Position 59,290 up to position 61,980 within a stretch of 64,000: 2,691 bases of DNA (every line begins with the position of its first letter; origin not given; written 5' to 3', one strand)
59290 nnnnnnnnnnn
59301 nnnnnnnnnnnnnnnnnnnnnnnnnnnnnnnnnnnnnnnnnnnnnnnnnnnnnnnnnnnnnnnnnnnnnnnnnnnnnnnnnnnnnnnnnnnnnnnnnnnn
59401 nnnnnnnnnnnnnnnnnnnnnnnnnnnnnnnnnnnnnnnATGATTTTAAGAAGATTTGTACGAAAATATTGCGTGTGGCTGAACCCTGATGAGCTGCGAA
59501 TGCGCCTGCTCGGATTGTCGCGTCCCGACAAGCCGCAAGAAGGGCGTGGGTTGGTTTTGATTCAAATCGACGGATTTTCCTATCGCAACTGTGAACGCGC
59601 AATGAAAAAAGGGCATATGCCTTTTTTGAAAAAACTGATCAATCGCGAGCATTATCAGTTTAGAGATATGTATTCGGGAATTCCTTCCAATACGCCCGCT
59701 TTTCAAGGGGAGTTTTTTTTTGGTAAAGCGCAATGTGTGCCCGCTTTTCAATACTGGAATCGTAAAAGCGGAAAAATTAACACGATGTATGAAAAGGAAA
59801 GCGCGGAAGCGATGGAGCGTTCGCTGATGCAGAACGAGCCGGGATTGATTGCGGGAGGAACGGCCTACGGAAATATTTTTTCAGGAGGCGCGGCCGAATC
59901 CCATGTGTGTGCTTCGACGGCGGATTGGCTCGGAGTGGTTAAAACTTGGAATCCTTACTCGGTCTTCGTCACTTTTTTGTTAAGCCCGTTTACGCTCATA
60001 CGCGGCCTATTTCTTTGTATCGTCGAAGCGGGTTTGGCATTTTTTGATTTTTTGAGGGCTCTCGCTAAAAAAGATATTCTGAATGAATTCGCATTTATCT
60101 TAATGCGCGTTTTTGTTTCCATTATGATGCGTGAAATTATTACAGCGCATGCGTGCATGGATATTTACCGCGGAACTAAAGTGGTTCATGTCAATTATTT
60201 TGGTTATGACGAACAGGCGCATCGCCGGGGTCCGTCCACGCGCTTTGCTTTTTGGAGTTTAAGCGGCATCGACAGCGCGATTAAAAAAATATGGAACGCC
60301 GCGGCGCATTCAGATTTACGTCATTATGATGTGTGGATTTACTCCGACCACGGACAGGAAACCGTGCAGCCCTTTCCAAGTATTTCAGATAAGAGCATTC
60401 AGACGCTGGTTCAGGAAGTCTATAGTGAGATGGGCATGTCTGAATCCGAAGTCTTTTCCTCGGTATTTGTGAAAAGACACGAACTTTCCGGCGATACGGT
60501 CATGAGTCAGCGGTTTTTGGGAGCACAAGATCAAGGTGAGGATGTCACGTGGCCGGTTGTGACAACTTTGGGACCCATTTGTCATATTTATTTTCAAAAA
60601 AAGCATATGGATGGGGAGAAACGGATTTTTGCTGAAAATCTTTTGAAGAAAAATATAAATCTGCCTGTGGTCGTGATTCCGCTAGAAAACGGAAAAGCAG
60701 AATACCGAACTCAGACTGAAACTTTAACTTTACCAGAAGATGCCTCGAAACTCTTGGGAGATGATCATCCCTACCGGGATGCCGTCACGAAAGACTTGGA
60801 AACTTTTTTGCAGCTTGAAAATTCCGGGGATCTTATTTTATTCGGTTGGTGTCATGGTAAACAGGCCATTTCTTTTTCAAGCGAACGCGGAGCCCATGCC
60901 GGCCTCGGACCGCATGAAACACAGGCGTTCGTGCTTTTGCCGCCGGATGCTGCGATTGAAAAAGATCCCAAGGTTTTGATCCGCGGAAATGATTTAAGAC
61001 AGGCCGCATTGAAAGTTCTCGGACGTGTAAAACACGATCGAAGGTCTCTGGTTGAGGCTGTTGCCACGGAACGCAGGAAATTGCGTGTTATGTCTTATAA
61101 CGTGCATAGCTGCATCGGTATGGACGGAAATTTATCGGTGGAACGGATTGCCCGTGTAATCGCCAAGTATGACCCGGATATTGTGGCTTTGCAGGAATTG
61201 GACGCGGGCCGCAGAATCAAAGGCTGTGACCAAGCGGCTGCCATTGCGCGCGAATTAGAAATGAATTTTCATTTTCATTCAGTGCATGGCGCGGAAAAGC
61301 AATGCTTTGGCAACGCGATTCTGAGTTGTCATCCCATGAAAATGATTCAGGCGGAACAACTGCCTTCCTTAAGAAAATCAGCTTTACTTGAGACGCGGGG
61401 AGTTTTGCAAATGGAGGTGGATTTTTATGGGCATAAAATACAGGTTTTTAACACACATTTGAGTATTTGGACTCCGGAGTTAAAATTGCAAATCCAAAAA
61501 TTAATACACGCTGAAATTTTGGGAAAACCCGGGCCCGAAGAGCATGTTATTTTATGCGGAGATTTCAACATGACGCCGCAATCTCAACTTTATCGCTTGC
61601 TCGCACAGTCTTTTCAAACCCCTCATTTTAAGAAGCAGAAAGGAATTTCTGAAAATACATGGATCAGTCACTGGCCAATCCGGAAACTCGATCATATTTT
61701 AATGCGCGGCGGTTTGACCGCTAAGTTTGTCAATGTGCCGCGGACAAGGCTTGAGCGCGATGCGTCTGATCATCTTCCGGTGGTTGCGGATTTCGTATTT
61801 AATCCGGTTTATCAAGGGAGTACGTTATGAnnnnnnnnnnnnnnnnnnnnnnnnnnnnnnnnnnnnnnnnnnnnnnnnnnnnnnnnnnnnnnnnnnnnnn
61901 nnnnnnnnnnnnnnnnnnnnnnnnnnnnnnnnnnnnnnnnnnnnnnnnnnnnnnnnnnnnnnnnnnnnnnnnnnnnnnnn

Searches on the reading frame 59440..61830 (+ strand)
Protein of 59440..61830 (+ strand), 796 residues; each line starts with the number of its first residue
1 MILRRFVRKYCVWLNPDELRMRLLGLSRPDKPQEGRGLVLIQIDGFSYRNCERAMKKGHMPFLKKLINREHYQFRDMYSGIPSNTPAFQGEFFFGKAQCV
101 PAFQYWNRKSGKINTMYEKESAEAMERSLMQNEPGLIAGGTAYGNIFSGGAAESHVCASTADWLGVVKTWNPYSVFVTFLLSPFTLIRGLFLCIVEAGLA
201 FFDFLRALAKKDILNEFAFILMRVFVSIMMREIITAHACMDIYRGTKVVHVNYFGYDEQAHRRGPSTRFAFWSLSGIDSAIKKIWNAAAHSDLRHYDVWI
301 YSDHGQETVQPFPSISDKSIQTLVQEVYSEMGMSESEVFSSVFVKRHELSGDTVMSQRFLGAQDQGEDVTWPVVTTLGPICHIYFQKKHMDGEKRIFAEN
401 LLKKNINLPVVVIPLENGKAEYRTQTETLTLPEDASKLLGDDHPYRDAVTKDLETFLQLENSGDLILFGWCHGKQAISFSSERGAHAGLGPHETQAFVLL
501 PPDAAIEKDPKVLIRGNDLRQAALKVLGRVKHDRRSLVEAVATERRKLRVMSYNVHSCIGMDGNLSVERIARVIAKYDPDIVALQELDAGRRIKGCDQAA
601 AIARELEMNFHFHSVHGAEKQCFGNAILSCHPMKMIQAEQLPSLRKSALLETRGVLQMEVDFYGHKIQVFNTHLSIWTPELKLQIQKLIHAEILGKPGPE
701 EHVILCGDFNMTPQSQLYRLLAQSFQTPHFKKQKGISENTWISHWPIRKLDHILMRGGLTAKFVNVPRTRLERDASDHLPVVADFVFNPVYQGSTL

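Call 69: search_protein_families(library=pfam, proteins=[window:59440-61830:+], max_evalue=0.01)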
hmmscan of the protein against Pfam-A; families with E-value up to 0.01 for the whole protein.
window:59440-61830:+ (796 aa): 3 families
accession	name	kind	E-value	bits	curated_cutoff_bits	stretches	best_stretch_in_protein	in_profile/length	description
PF03372.29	Exo_endo_phos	-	4.7e-20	72.7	24.5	1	551-778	1-225/225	Endonuclease/Exonuclease/phosphatase family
PF23226.1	Exo_endo_phos_PGAP2IP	-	5.7e-11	42.6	27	1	548-724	4-173/239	PGAP2IP, C-terminal nuclease-like domain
PF01663.27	Phosphodiest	-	6.9e-10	39.5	23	2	244-310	158-225/342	Type I phosphodiesterase / nucleotide pyrophosphatase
